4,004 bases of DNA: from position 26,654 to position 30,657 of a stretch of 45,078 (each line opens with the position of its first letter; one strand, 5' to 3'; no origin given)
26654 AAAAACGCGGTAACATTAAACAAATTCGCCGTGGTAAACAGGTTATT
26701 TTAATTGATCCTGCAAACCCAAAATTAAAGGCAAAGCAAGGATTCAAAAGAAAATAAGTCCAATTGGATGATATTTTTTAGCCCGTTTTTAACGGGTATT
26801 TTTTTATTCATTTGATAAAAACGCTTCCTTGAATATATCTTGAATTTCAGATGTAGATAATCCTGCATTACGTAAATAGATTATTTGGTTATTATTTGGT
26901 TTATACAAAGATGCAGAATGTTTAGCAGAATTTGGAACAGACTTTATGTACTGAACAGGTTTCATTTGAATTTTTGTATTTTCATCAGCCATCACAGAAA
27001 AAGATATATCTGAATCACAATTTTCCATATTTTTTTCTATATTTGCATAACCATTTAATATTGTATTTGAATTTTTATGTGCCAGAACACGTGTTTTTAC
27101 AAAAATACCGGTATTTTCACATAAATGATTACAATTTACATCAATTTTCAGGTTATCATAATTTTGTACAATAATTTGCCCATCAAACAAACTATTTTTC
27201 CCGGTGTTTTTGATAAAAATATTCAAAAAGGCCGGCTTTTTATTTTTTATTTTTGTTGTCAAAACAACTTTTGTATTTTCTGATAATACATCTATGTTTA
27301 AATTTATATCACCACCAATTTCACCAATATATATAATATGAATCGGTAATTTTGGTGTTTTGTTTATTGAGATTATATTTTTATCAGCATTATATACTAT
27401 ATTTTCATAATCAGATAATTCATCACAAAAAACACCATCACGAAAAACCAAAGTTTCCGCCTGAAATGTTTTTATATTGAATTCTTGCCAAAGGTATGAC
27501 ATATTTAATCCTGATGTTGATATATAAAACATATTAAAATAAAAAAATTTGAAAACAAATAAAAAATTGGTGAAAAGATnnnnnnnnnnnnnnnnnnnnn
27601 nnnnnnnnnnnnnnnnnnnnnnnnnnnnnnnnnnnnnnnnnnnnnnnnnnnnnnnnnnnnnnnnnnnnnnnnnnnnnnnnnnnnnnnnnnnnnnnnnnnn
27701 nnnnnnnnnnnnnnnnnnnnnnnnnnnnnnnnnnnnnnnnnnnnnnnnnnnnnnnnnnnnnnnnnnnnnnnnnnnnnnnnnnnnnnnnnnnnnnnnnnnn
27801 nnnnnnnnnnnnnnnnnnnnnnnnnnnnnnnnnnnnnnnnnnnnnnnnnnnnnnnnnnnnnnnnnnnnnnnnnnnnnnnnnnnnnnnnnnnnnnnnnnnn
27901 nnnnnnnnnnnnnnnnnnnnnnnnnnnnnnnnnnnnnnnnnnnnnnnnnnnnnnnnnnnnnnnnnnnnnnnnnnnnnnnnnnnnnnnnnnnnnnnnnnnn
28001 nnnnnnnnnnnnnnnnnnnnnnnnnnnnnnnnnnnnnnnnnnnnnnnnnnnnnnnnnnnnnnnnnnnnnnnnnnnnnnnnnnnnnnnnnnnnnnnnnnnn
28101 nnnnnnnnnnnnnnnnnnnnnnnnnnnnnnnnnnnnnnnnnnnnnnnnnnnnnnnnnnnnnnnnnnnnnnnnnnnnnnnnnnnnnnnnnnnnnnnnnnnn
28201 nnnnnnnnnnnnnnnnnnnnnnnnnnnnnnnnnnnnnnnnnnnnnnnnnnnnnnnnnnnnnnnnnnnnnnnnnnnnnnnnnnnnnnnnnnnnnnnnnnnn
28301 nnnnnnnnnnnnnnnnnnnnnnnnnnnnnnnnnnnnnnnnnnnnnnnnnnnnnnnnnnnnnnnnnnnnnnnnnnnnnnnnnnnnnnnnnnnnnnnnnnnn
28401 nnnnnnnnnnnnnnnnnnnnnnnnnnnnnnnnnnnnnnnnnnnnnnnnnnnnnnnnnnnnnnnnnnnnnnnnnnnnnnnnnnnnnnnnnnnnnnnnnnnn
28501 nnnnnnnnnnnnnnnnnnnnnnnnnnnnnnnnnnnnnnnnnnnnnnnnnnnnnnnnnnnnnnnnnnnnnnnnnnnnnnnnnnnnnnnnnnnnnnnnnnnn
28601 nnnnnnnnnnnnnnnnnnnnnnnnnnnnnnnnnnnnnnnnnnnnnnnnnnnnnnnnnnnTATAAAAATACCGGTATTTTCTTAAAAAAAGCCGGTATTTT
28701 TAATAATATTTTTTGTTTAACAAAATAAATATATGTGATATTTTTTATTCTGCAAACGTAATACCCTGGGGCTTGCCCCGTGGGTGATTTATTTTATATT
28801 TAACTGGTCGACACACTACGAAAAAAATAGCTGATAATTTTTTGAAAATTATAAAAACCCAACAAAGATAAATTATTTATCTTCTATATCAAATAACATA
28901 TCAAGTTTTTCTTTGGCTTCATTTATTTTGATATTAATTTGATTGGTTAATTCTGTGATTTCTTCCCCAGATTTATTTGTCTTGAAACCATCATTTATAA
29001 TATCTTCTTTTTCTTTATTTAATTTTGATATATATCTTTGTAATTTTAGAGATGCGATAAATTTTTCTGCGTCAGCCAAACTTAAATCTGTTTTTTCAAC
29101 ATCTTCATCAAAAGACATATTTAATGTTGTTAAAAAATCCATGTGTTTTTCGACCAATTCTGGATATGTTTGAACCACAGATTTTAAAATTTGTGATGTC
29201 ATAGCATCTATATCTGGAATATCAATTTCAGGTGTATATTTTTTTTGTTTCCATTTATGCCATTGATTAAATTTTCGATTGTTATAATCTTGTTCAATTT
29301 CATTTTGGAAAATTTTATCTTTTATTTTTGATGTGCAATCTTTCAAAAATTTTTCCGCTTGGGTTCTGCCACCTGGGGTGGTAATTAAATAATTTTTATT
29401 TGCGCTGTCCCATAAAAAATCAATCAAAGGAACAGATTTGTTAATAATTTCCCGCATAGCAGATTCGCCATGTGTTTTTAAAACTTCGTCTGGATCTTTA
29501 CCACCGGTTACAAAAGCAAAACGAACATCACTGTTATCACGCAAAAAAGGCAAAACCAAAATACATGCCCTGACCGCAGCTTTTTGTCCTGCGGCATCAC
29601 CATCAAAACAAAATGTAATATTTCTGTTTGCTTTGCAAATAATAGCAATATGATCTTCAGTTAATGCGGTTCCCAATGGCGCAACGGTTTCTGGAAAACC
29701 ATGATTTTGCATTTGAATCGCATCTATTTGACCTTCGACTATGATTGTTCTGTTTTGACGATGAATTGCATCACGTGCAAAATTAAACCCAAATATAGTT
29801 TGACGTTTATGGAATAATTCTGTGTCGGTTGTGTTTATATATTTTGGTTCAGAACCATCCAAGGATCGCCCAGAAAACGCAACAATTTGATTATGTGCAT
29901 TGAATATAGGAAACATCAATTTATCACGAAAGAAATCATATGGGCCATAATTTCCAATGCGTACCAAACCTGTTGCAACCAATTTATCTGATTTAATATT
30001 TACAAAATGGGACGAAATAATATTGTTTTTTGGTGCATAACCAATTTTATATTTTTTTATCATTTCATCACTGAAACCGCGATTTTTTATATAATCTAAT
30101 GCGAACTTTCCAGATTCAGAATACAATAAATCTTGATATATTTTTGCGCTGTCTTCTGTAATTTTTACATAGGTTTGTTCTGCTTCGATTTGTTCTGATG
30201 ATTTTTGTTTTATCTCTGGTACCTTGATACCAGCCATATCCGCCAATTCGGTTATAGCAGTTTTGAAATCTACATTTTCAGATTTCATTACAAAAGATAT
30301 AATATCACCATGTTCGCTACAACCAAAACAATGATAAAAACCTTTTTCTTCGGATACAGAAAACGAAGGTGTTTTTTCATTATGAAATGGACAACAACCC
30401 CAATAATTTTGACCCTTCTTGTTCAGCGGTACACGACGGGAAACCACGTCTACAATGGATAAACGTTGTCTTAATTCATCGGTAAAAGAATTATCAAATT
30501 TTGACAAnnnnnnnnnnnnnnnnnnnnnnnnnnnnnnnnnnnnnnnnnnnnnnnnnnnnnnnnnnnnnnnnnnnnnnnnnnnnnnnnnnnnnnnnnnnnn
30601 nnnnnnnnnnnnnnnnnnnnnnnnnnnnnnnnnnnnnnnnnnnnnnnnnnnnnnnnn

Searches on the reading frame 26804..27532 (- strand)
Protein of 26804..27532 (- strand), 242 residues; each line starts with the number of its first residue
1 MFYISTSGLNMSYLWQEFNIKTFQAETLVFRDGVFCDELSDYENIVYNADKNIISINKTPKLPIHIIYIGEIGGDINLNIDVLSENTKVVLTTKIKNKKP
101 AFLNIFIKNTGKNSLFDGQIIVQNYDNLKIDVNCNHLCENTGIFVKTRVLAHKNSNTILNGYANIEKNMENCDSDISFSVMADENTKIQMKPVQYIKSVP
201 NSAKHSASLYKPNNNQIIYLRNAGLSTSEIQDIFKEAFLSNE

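Call 10: search_protein_families(library=pfam, proteins=[window:26804-27532:-], max_evalue=0.001)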
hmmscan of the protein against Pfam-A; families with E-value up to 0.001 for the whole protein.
window:26804-27532:- (242 aa): 1 family
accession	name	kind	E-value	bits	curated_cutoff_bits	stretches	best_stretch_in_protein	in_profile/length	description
PF01458.23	SUFBD_core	-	1.1e-08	35.2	27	1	104-238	97-232/232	SUF system FeS cluster assembly, SufBD core domain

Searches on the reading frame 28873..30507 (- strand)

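Call 13: search_protein_families(library=pfam, proteins=[window:28873-30507:-], max_evalue=0.001)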
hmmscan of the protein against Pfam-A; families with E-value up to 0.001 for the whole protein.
window:28873-30507:- (544 aa): 5 families
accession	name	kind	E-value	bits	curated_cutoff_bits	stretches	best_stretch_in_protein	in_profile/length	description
PF01807.25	Zn_ribbon_DnaG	-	4.3e-39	132.7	24.9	1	6-98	3-95/98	CHC2 zinc finger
PF08275.17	DNAG_N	-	2.1e-33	115.6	26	1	124-244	2-127/128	DNA primase catalytic core, N-terminal domain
PF13155.12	Toprim_2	-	1.1e-14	54.9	22.1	1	255-343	1-88/88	Toprim-like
PF13662.12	Toprim_4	-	1.9e-14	54.1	25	1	254-315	3-71/85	Toprim domain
PF01751.28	Toprim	-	1.5e-09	38.3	23.1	1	255-324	3-86/96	Toprim domain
